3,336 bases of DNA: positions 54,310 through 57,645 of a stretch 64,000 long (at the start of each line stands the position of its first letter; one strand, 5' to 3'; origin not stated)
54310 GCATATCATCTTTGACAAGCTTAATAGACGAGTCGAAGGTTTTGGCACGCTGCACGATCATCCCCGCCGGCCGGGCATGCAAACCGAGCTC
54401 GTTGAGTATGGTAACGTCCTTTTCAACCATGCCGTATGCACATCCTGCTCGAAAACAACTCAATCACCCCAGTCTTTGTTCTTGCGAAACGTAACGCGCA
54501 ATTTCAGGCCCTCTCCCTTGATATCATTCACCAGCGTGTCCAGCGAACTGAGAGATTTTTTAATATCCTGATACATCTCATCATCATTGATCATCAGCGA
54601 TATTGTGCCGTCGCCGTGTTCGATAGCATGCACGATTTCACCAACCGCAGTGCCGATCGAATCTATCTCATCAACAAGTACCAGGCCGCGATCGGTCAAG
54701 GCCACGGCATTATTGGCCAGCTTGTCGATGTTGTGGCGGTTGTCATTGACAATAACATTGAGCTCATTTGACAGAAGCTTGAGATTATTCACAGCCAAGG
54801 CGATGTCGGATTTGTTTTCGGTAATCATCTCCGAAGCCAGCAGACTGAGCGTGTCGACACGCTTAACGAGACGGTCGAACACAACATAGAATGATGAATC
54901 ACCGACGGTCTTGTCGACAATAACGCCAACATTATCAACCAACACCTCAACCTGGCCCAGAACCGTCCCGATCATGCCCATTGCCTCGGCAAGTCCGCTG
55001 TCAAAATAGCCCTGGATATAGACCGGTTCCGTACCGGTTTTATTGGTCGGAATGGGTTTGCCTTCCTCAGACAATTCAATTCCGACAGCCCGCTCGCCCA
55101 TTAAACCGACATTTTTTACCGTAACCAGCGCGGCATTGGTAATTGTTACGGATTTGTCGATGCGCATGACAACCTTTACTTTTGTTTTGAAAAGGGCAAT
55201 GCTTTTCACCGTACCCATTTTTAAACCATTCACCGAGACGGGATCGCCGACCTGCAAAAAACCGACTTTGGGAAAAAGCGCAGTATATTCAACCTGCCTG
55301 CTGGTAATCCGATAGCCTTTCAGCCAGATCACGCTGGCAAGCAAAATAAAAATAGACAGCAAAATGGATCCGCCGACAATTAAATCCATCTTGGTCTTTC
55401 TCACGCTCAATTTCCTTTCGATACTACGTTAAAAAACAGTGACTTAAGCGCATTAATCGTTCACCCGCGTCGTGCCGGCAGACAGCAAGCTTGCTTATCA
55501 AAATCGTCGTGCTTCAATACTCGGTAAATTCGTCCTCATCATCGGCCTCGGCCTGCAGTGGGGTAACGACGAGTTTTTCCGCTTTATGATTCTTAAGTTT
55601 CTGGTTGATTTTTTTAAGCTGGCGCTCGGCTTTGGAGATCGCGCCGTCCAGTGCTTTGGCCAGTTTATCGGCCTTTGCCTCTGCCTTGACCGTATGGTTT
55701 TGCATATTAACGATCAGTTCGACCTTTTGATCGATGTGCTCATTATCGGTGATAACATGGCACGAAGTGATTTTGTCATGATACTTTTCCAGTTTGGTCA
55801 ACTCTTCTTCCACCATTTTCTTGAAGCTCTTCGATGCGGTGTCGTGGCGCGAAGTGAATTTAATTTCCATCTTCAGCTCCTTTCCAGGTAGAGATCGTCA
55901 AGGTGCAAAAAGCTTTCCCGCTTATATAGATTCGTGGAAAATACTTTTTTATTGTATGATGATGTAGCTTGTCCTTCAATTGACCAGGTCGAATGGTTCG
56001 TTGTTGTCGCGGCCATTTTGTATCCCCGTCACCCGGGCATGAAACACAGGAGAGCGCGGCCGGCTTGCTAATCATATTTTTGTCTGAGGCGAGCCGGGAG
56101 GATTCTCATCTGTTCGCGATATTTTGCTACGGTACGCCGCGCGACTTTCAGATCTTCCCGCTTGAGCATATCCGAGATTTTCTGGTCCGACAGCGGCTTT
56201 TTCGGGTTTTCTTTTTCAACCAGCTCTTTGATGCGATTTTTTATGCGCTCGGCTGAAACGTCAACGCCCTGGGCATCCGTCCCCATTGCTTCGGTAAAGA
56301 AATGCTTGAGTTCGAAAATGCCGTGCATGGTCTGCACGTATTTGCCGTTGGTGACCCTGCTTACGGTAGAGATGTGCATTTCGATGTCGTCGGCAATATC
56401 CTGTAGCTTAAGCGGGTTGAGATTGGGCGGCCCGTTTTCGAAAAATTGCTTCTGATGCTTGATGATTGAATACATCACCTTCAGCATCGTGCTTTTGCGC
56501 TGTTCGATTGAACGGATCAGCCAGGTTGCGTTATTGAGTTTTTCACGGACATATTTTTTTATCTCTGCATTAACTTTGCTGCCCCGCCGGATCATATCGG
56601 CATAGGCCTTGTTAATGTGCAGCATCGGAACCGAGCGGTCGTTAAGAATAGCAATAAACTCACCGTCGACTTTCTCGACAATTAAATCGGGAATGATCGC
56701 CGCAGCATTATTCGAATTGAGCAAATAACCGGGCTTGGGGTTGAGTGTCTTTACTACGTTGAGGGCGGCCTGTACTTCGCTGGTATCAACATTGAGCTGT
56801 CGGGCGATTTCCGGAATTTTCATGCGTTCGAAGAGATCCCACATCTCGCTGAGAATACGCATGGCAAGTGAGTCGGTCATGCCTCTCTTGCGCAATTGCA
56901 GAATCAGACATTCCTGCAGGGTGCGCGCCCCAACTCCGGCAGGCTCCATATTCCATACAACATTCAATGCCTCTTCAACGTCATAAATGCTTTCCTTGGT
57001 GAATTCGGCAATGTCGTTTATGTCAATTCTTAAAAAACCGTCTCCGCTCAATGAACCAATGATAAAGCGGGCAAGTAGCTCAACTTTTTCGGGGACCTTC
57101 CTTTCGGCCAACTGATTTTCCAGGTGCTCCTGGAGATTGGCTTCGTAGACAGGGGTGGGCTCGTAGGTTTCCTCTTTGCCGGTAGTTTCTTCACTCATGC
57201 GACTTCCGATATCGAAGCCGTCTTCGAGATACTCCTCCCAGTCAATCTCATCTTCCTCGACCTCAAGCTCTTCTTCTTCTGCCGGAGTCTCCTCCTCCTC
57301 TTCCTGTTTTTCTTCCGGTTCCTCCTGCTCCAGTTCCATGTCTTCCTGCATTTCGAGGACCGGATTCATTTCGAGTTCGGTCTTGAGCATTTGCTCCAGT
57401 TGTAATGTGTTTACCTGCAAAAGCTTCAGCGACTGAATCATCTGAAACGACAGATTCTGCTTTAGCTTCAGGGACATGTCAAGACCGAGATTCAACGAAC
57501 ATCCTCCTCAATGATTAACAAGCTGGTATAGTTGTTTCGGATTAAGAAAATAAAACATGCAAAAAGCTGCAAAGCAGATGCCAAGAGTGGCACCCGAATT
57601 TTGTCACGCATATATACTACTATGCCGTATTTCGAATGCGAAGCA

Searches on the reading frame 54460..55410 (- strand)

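Call 76: search_protein_families(library=pfam, proteins=[window:54460-55410:-], max_evalue=0.0001)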
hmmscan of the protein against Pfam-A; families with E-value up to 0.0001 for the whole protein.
window:54460-55410:- (316 aa): 1 family
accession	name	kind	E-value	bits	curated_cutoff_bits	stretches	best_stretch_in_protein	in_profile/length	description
PF02470.25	MlaD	-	1.2e-13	51.6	25.1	1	39-112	2-79/81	MlaD protein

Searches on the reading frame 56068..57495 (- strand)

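Call 76: search_protein_families(library=pfam, proteins=[window:56068-57495:-], max_evalue=0.0001)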
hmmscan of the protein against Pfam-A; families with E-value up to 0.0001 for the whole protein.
window:56068-57495:- (475 aa): 3 families
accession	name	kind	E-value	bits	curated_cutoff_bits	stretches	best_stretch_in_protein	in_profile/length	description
PF04552.19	Sigma54_DBD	-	7.6e-60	201.7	22.8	1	314-472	2-159/160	Sigma-54, DNA binding domain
PF04963.19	Sigma54_CBD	-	2.2e-52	177.9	22.9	1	112-298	3-185/185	Sigma-54 factor, core binding domain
PF00309.25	Sigma54_AID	-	3.6e-11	43.2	23.8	1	5-49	2-46/46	Sigma-54 factor, Activator interacting domain (AID)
